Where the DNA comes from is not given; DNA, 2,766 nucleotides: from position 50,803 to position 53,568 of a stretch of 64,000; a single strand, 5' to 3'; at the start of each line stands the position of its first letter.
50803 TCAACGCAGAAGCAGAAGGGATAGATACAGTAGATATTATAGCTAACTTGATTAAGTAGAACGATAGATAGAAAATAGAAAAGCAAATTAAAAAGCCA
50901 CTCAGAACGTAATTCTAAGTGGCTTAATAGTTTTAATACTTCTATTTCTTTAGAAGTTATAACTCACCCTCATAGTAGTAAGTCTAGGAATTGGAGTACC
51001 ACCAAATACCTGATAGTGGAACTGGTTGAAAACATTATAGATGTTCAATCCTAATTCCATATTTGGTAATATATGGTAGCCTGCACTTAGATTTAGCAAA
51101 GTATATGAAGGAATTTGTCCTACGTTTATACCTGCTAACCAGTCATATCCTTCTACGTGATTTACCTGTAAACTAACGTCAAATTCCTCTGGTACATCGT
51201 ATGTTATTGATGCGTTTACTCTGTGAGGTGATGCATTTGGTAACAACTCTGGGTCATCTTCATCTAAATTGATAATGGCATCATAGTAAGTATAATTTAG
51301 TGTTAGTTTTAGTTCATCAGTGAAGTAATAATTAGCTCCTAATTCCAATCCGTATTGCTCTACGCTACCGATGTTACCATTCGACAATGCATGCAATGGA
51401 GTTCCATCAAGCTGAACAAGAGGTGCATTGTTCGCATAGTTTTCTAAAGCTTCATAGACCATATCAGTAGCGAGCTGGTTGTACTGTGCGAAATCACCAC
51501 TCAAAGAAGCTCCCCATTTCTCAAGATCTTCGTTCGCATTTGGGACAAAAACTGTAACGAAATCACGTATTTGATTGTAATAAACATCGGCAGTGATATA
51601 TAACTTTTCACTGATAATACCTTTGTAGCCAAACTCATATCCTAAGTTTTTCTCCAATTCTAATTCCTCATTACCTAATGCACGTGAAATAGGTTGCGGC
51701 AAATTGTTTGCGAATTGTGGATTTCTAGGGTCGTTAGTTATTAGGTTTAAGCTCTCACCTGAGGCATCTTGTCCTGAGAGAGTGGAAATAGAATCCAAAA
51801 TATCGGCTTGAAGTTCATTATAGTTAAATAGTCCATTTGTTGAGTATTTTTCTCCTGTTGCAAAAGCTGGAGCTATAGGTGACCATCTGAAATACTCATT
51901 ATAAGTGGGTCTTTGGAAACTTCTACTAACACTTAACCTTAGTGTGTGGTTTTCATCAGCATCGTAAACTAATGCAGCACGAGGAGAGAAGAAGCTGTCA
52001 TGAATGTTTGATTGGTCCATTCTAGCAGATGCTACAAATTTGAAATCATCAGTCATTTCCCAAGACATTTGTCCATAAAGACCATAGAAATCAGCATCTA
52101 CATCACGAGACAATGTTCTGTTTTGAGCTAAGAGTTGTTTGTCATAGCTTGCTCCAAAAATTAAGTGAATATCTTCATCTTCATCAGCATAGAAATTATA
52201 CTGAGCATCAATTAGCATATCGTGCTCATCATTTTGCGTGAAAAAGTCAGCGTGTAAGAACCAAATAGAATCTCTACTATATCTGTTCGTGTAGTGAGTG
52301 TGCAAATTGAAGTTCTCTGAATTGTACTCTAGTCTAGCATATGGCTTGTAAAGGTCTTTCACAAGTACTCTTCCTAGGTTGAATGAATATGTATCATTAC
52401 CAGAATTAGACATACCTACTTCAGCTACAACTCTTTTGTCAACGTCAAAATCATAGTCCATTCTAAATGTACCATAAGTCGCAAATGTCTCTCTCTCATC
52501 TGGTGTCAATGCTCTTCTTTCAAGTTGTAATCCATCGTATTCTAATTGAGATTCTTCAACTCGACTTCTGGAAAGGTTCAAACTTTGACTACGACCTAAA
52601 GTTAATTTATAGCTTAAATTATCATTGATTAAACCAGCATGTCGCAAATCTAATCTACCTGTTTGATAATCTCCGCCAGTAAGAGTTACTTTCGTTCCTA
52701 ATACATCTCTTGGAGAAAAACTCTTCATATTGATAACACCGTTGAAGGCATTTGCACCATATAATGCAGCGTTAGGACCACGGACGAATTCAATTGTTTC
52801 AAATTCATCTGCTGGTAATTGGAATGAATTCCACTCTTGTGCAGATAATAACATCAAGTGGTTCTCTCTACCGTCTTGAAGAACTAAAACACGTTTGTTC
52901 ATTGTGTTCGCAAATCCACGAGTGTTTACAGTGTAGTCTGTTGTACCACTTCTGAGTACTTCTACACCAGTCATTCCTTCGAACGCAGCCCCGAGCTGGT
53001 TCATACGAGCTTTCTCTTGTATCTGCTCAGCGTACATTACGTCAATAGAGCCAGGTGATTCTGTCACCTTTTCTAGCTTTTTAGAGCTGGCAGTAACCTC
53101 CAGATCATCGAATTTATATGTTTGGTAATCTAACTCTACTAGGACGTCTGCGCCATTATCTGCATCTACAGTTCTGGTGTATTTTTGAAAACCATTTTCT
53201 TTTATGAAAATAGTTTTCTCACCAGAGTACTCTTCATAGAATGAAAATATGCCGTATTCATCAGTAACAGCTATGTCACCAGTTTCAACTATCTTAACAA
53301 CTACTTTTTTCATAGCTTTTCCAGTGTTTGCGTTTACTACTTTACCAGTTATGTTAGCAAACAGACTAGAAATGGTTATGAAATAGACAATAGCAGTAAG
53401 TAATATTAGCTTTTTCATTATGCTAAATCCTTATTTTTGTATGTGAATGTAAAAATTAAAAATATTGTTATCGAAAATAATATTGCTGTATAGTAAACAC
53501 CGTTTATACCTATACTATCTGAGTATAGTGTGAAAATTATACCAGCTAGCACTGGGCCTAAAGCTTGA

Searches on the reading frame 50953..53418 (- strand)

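Call 84: search_protein_families(library=pfam, proteins=[window:50953-53418:-], max_evalue=0.0001)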
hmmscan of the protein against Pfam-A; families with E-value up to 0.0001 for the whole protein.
window:50953-53418:- (822 aa): 4 families
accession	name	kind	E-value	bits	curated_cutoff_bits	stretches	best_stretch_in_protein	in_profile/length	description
PF00593.30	TonB_dep_Rec_b-barrel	-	5.6e-43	148.8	27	1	310-796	42-436/436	TonB dependent receptor-like, beta-barrel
PF07715.20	Plug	-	3.2e-17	63.4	23.9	1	118-228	2-107/107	TonB-dependent Receptor Plug Domain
PF13715.12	CarbopepD_reg_2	-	2.3e-08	34.4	32.2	1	23-102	1-82/88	CarboxypepD_reg-like domain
PF13620.12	CarboxypepD_reg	-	2.5e-05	25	32.3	1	23-92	2-77/82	Carboxypeptidase regulatory-like domain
